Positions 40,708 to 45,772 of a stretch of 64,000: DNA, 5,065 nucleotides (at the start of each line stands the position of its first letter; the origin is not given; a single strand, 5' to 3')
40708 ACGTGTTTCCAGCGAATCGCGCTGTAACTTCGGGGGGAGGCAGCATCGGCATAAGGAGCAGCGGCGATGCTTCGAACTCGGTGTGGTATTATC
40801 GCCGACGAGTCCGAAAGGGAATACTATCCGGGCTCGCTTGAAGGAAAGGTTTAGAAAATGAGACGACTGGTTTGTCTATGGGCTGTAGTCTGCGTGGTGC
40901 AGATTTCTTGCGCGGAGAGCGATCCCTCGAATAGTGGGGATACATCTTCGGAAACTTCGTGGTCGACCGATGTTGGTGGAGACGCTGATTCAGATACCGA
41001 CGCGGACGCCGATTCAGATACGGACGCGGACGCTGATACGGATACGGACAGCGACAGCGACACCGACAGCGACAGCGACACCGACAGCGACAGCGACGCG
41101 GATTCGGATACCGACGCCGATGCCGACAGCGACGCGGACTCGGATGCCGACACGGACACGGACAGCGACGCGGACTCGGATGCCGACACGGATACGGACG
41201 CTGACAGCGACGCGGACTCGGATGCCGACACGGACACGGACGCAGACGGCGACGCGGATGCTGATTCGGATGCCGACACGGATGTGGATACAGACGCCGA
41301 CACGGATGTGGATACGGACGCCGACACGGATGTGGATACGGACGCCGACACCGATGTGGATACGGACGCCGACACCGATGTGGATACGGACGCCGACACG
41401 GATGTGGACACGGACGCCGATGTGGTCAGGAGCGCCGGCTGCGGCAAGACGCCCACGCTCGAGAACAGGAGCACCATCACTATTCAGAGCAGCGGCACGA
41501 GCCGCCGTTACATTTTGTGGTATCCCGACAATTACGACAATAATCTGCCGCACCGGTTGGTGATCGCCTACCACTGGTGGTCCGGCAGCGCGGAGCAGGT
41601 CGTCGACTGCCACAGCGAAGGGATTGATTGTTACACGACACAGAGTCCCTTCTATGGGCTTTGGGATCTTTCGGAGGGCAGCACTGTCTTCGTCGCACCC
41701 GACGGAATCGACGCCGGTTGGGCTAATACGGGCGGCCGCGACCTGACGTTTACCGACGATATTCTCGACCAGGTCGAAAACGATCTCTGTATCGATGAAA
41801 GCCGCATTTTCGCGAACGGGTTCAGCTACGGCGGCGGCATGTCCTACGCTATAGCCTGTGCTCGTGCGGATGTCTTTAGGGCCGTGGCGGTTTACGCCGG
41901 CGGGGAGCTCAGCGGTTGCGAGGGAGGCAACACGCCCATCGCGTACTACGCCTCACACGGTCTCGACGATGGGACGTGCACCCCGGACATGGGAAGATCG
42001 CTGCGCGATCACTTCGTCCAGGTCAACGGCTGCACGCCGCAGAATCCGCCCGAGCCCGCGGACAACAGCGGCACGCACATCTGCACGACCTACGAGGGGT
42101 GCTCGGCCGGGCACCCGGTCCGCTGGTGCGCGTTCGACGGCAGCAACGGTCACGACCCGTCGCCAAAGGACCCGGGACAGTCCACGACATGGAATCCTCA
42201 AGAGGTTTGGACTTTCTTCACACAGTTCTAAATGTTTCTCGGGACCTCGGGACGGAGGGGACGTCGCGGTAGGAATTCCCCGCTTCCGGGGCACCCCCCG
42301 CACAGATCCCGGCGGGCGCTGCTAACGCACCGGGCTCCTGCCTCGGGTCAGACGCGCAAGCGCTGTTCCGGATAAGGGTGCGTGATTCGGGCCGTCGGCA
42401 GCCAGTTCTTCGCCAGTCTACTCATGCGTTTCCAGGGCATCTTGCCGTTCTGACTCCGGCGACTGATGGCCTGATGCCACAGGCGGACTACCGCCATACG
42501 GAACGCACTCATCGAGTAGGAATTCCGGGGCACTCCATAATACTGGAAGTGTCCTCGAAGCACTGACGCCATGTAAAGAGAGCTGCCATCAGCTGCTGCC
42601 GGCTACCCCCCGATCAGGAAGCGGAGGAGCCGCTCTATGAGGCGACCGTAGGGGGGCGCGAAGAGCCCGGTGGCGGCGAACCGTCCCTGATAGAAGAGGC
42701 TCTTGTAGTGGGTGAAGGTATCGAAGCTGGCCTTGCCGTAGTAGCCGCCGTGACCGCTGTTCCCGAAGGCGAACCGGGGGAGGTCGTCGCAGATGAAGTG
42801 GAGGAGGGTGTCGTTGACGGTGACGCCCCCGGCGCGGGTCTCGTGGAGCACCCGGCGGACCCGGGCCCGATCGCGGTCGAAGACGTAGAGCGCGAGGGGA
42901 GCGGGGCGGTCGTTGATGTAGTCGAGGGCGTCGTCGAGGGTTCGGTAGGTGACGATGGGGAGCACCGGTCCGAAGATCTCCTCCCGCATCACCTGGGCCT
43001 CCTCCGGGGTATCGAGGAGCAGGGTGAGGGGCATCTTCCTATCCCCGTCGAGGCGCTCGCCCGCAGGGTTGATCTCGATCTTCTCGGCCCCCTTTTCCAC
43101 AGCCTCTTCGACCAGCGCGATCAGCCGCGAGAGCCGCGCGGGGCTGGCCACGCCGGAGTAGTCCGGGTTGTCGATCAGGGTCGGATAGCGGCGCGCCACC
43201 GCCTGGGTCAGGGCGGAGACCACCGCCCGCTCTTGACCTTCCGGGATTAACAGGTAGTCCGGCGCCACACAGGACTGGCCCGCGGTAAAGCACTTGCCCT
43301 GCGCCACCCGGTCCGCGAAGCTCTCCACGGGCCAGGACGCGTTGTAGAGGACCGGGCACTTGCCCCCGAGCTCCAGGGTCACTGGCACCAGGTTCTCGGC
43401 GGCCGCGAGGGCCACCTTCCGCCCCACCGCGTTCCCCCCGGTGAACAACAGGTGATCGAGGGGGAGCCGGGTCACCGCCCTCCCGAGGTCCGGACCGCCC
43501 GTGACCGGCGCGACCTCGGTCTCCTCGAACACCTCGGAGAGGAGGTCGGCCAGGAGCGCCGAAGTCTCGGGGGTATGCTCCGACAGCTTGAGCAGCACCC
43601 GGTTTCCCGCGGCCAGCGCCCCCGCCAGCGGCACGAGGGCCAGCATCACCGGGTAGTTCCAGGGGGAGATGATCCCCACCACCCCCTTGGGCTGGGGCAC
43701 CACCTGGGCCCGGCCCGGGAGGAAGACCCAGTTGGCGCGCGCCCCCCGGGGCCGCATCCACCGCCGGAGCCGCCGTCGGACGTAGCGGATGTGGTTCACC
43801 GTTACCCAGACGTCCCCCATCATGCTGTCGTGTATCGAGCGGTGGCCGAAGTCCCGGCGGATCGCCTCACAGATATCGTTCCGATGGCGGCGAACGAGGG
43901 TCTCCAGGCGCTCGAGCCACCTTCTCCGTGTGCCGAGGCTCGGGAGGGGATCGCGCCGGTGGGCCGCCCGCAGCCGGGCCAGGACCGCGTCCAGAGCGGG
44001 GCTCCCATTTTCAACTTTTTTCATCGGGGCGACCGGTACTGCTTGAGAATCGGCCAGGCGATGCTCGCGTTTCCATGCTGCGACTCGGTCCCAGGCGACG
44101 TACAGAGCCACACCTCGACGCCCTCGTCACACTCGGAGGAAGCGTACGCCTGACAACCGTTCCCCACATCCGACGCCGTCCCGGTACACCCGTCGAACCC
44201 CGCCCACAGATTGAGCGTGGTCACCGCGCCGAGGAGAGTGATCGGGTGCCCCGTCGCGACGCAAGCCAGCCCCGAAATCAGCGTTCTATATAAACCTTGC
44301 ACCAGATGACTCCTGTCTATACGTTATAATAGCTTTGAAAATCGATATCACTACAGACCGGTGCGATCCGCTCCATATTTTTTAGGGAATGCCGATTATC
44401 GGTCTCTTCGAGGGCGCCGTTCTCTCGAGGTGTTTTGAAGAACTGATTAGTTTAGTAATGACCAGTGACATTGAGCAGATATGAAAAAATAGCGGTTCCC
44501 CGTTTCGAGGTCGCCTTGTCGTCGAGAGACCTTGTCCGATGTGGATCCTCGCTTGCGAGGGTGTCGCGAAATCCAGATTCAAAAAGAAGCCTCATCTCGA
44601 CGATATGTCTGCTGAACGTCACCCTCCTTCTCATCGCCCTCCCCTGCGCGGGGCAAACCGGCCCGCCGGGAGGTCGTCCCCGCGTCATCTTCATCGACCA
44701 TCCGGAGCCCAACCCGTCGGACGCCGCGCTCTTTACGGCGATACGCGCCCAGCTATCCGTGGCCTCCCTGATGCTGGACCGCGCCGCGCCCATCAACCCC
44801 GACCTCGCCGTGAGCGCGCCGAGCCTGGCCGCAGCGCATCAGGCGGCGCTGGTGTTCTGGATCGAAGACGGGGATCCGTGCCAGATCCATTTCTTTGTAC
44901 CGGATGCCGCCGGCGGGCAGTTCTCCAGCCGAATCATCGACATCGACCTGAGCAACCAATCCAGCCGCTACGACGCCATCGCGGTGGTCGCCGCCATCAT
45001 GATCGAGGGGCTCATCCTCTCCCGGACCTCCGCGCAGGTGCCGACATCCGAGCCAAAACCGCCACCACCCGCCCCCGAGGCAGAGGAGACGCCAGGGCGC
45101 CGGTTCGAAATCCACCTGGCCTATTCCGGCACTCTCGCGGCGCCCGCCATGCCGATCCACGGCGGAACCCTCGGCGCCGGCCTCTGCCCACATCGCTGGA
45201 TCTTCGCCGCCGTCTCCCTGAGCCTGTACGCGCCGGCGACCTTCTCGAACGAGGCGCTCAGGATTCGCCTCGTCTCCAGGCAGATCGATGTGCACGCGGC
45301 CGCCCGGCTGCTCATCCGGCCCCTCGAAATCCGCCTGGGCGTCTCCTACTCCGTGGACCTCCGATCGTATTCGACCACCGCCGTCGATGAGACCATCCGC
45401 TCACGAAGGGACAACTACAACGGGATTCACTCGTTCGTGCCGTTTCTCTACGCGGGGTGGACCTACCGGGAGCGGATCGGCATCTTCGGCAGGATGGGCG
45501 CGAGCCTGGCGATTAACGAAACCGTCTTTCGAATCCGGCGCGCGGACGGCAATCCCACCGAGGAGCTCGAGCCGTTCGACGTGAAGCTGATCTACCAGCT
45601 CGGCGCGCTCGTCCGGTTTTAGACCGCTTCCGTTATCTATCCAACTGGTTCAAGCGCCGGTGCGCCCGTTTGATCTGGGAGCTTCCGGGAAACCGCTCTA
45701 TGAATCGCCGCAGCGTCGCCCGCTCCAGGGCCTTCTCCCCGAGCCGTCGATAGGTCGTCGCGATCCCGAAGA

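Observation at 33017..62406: Array of ten lipid-anchored polysaccharide-active proteins, nine on an alternating-Asp stalk: a candidate surface enzyme-display system distinct from PULs and cellulosomes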

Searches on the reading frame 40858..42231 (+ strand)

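Call 5: search_protein_families(library=pfam, proteins=[window:40858-42231:+], max_evalue=0.01)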
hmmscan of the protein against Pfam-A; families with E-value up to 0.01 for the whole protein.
window:40858-42231:+ (457 aa): 1 family
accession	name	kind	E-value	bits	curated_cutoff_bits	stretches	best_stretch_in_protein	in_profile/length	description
PF00326.27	Peptidase_S9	-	2.8e-05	24.2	22.6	1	301-348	50-97/213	Prolyl oligopeptidase family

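Call 19: search_protein_families(library=ncbifam, proteins=[window:40858-42231:+], max_evalue=0.01)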
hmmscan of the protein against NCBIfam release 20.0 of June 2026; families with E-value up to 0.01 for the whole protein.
window:40858-42231:+ (457 aa): 8 families
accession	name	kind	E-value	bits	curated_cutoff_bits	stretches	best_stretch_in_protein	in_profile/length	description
NF012181.0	MSCRAMM_SdrD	exception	2.6e-26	91.4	2500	1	21-189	1144-1314/1379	MSCRAMM family adhesin SdrD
NF000535.3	MSCRAMM_SdrC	exception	2.8e-26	91.8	1700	1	20-197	729-906/963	MSCRAMM family adhesin SdrC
NF033609.2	MSCRAMM_ClfA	exception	2.8e-23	81.6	1150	1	21-187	640-812/934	MSCRAMM family adhesin clumping factor ClfA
NF050058.1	e_dPHAscl_type1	hypoth_equivalog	2.1e-22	79.9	150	1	290-454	79-276/276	extracellular catalytic domain type 1 short-chain-length polyhydroxyalkanoate depolymerase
NF033845.1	MSCRAMM_ClfB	exception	5.3e-22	77.6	999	1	21-188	624-799/871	MSCRAMM family adhesin clumping factor ClfB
TIGR01840.1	esterase_phb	subfamily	6.5e-09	35.6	107.85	1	295-359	75-138/213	PHB depolymerase family esterase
NF050057.1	e_dPHAmcl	equivalog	0.002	17.4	270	1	294-356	115-178/252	extracellular medium-chain-length polyhydroxyalkanoate depolymerase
NF033849.1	ser_rich_anae_1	subfamily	0.0027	15.1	650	1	28-123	234-565/1163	serine-rich protein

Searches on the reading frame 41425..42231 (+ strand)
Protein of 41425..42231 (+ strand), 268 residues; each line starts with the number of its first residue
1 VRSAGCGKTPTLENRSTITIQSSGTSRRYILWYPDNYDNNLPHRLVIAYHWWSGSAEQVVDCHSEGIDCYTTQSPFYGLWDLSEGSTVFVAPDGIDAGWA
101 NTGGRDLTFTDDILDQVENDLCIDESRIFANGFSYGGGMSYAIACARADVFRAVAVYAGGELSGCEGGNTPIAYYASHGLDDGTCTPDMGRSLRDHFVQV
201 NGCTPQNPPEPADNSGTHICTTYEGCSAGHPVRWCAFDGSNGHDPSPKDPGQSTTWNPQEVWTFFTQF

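Call 40: search_solved_structures(query=window:41425-42231:+, max_evalue=0.01)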
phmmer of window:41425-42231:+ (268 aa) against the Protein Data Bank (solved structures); distinct sequences matched with E-value up to 0.01: 7.
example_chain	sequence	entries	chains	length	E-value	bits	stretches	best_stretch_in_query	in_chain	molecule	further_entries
8jh8_A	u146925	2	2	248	9e-69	235.4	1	3-268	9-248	Feruloyl esterase | Feruloyl esterase with ferulic acid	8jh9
9j07_A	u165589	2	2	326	2.5e-10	43.6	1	3-152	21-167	feruloyl esterase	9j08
3wyd_A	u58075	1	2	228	1.3e-08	37.9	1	23-191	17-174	LC-Est1C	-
8daj_A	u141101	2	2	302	1.1e-06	31.6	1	25-165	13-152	Esterase, PHB depolymerase family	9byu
8iy8_A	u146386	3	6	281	0.00058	22.6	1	100-170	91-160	Feruloyl esterase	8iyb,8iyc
1ods_A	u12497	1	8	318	0.0048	19.6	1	19-154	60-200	CEPHALOSPORIN C DEACETYLASE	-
1l7a_A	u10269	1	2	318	0.0057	19.4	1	19-154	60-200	Cephalosporin C deacetylase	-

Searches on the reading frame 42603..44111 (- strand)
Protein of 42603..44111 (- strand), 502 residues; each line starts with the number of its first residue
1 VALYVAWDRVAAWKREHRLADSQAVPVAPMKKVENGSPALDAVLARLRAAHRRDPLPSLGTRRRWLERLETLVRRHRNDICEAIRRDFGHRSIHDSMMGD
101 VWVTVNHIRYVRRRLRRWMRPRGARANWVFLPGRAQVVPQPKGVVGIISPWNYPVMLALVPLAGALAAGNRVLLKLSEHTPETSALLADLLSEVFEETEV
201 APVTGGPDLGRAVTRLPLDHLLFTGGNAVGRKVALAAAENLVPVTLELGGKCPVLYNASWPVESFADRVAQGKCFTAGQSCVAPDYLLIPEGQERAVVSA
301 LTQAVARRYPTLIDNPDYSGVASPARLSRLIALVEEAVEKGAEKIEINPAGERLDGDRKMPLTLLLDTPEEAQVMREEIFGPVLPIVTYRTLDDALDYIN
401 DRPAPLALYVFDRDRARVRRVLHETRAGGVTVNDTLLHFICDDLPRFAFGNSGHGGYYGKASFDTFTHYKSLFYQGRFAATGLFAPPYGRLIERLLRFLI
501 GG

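Call 10: search_protein_families(library=pfam, proteins=[window:42603-44111:-], max_evalue=0.001)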
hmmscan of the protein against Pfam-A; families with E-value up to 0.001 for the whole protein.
window:42603-44111:- (502 aa): 1 family
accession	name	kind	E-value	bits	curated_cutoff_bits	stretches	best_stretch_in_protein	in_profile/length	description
PF00171.27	Aldedh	-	2.7e-74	250.8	23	1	57-471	48-460/461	Aldehyde dehydrogenase family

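Call 82: find_encoding_contigs(protein=window:42603-44024:-, flank=10000, max_places=10)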
Protein window:42603-44024:- (473 aa): 1 contig read that carries it; 1 place shown.
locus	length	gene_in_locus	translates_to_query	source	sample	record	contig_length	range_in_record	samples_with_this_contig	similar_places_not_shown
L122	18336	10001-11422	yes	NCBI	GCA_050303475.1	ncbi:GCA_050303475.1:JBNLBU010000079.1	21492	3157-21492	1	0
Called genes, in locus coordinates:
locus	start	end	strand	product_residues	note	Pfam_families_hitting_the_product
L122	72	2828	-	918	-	-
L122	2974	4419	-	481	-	-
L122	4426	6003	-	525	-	-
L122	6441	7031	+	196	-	PF04542:Sigma70_r2, PF08281:Sigma70_r4_2 (weak)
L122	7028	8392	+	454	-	PF13432:TPR_16 (faint), PF04773:FecR (weak), PF13174:TPR_6 (faint), PF13428:TPR_14 (faint)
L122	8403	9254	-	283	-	-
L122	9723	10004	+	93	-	-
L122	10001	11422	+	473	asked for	PF00171:Aldedh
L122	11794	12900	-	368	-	PF00326:Peptidase_S9 (faint)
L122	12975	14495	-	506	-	PF00656:Peptidase_C14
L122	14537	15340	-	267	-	-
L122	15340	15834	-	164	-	PF04542:Sigma70_r2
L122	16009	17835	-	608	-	-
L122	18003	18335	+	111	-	?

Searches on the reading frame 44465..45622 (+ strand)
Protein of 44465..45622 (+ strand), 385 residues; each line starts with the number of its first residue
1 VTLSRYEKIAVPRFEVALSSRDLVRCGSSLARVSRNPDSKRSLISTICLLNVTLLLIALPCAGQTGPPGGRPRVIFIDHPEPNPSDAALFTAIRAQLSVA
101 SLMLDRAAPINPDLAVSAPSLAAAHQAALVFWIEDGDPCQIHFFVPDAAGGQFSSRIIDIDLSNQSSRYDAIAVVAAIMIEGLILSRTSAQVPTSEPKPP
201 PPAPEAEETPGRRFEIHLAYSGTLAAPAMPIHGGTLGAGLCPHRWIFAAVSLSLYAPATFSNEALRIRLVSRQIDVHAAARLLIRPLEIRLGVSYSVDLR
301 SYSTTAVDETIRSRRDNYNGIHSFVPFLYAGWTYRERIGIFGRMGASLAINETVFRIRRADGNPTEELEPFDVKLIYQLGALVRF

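Call 10: search_protein_families(library=pfam, proteins=[window:44465-45622:+], max_evalue=0.001)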
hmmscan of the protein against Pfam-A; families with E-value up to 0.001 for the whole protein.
window:44465-45622:+ (385 aa): 0 families

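Call 71: search_protein_families(library=ncbifam, proteins=[window:44465-45622:+], max_evalue=0.01)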
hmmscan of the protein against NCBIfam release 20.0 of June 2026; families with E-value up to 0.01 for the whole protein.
window:44465-45622:+ (385 aa): 0 families
